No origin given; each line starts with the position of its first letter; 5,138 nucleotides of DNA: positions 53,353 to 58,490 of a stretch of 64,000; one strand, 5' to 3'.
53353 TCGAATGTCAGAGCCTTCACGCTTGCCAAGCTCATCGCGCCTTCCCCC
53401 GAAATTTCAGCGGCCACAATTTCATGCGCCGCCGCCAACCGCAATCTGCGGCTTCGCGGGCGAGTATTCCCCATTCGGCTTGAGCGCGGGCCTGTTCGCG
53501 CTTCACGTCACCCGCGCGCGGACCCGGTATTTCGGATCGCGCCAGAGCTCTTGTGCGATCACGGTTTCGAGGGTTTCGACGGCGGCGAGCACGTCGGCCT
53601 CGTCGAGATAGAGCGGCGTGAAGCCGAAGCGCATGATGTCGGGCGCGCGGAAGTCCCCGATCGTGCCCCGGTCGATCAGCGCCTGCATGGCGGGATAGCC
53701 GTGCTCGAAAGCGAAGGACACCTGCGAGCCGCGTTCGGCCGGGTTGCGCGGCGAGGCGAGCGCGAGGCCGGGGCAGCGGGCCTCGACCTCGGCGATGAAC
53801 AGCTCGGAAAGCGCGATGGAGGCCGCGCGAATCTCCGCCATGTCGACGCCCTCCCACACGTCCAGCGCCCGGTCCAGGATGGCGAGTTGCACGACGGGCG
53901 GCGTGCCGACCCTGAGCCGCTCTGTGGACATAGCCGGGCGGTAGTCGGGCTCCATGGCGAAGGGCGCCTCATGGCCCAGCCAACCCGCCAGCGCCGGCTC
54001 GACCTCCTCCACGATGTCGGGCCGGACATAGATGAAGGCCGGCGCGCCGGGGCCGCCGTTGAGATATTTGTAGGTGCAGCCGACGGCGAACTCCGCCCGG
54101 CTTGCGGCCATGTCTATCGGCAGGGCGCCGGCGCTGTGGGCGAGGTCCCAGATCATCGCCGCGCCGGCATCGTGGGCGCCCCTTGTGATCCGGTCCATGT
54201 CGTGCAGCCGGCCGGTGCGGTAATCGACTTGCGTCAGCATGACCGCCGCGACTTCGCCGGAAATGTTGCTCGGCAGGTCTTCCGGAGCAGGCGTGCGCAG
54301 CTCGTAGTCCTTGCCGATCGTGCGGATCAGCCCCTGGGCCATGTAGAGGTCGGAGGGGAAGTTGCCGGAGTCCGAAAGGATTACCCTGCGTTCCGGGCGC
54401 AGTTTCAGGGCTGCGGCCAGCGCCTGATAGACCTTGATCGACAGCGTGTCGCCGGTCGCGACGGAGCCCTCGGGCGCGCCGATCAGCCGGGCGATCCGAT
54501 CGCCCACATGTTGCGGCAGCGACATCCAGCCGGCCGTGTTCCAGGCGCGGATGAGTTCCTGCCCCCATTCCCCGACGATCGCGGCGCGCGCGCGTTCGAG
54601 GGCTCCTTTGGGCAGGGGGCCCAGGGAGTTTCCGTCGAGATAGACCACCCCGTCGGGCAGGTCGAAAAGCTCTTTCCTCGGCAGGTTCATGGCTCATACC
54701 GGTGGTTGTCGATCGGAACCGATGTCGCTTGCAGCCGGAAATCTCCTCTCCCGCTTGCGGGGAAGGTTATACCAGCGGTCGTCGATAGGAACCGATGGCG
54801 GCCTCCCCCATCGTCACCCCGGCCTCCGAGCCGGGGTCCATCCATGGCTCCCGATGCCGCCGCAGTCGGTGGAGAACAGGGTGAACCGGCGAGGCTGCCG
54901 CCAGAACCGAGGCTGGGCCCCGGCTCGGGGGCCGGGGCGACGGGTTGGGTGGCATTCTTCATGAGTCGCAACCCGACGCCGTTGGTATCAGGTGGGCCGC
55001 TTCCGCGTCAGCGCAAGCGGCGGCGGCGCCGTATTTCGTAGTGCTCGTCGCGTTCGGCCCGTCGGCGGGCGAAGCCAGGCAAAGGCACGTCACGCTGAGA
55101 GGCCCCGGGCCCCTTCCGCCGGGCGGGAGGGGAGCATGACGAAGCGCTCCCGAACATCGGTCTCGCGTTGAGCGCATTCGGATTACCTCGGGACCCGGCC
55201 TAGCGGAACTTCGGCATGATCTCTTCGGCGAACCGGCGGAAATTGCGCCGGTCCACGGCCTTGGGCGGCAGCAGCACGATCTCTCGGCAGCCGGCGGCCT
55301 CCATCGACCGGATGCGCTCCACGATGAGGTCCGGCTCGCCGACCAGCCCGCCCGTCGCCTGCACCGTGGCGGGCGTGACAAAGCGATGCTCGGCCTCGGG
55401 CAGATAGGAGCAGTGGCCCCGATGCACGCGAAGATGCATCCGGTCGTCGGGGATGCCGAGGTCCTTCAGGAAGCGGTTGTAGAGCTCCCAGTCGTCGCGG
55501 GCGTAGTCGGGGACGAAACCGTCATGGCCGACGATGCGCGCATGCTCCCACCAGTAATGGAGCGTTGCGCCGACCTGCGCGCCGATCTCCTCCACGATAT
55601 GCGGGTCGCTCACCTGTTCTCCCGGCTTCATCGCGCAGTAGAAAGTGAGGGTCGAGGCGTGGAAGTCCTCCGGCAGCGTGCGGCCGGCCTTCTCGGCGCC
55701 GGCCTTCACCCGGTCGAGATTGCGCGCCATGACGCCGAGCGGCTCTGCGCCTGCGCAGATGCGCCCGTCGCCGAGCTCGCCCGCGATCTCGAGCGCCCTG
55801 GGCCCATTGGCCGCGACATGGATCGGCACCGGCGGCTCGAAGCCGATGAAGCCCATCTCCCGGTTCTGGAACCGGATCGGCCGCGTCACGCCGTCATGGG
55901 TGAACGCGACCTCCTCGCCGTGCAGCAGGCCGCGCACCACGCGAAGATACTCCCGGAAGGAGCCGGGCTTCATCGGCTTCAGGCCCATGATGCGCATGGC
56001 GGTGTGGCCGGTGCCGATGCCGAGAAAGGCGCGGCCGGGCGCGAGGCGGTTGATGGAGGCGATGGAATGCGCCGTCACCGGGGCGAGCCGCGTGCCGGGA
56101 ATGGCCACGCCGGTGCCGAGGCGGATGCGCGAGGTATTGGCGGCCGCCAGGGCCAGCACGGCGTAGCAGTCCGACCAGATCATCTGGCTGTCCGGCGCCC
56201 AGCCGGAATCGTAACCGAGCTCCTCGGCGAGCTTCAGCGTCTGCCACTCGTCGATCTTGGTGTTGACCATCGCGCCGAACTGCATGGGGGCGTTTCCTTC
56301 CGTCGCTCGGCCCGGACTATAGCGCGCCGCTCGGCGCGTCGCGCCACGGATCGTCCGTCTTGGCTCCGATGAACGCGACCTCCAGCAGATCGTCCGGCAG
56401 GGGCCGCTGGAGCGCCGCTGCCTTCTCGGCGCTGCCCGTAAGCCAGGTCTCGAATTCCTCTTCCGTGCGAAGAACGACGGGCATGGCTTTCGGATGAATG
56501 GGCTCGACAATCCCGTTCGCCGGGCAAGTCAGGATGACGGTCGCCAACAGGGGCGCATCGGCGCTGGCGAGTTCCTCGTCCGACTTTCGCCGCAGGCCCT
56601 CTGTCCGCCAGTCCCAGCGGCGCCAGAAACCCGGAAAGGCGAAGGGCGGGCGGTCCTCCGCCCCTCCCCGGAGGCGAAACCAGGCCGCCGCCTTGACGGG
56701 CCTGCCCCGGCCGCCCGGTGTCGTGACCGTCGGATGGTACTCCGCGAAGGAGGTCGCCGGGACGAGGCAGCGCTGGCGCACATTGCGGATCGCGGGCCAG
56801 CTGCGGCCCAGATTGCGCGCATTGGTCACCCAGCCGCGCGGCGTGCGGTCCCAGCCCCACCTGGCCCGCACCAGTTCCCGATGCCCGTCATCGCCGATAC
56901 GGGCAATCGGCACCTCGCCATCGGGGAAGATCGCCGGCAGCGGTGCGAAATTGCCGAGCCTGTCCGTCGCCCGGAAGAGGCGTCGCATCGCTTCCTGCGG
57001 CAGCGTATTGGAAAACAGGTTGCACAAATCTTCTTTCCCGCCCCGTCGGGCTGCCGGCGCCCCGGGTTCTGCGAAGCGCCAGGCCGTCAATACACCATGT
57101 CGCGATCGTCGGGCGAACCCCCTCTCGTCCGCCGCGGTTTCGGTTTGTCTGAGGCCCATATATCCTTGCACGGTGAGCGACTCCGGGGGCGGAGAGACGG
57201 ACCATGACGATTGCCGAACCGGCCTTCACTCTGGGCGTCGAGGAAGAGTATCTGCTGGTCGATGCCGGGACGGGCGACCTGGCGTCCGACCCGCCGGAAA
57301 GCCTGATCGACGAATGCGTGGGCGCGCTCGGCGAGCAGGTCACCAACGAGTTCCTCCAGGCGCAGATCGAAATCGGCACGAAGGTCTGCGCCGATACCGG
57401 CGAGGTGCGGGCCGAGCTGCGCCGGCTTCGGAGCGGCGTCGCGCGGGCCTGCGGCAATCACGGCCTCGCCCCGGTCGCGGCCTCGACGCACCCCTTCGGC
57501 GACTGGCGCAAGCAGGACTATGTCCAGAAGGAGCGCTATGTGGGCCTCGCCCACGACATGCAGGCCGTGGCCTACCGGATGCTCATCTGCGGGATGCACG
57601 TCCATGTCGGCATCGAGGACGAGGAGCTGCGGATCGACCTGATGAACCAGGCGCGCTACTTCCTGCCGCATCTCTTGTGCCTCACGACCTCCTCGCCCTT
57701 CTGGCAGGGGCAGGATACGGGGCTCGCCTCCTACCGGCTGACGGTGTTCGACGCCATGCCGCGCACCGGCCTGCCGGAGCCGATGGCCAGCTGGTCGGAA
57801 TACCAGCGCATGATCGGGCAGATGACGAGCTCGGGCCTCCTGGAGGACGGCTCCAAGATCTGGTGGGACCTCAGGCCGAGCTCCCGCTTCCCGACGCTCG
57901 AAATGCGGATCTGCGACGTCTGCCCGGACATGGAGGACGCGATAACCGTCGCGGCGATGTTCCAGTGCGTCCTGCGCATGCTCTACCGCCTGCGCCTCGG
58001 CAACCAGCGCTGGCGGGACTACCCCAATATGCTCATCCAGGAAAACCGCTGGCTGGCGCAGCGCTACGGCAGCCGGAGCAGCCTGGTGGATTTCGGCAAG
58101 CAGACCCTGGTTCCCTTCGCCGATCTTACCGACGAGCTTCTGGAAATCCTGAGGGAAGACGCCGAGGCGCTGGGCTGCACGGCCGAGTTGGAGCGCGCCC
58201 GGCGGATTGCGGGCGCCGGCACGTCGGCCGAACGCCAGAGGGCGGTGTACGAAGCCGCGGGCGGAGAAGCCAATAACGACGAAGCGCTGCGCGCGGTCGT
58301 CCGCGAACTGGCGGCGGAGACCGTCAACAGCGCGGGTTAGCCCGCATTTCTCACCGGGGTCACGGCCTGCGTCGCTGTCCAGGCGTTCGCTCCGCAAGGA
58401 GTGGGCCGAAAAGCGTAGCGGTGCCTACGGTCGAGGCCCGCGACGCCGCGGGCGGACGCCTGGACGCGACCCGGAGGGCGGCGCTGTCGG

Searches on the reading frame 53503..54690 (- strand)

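Call 13: search_protein_families(library=ncbifam, proteins=[window:53503-54690:-])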
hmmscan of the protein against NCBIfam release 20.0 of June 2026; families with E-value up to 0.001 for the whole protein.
window:53503-54690:- (395 aa): 14 families
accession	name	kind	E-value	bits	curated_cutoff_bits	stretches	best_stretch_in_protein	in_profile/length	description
TIGR01814.1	kynureninase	equivalog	5.6e-79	265.9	246.4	1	7-378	15-399/400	kynureninase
TIGR01979.1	sufS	subfamily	2.5e-14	53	475.1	1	137-333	150-341/403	SufS family cysteine desulfurase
NF008126.0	PRK10874.1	equivalog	1.2e-09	37.8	607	1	63-309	69-318/401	cysteine desulfurase CsdA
TIGR01977.1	am_tr_V_EF2568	hypoth_equivalog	3.5e-09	36.1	377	1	135-330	126-313/376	cysteine desulfurase family protein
NF040779.1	Sec_lyase_SclA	exception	8.1e-09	34.9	525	1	136-303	126-288/378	selenocysteine lyase SclA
TIGR03392.1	FeS_syn_CsdA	equivalog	2.3e-08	33.7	493.6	1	65-309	68-315/398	cysteine desulfurase CsdA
TIGR01976.1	am_tr_V_VC1184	hypoth_equivalog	5e-07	29.3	352.35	1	15-235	19-244/401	cysteine desulfurase-like protein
NF006810.0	PRK09331.1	subfamily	5.2e-07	28.8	301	1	143-209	157-223/397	Sep-tRNA:Cys-tRNA synthetase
TIGR03301.1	PhnW-AepZ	equivalog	4.6e-06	26.2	360.8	1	146-230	125-208/355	2-aminoethylphosphonate aminotransferase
NF010006.0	PRK13479.1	equivalog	2.1e-05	23.8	296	1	146-230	131-214/369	2-aminoethylphosphonate--pyruvate transaminase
TIGR04343.1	egtE_PLP_lyase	equivalog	4.7e-05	22.4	400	1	135-244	131-238/370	ergothioneine biosynthesis PLP-dependent enzyme EgtE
TIGR02326.1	transamin_PhnW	equivalog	0.00053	19.2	400.8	1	146-227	129-209/363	2-aminoethylphosphonate--pyruvate transaminase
TIGR02539.1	SepCysS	equivalog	0.00056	19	365.25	1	144-210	144-210/370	O-phospho-L-seryl-tRNA:Cys-tRNA synthase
NF041166.1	f2_encap_cargo1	exception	0.00075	18.7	800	1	147-312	387-547/623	family 2A encapsulin nanocompartment cargo protein cysteine desulfurase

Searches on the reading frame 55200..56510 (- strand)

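Call 33: search_protein_families(library=pfam, proteins=[window:55200-56510:-], max_evalue=0.001)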
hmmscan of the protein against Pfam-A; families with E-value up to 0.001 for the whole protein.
window:55200-56510:- (436 aa): 1 family
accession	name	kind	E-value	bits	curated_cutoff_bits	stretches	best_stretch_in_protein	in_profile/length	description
PF00296.26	Bac_luciferase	-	5.5e-45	154.5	27.9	1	90-409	27-313/314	Luciferase-like monooxygenase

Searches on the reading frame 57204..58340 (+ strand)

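Call 33: search_protein_families(library=pfam, proteins=[window:57204-58340:+], max_evalue=0.001)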
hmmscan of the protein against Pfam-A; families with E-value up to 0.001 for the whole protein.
window:57204-58340:+ (378 aa): 1 family
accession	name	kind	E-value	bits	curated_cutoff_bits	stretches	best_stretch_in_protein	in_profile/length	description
PF04107.18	GCS2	-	4e-53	181.1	21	1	10-289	1-290/291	Glutamate-cysteine ligase family 2(GCS2)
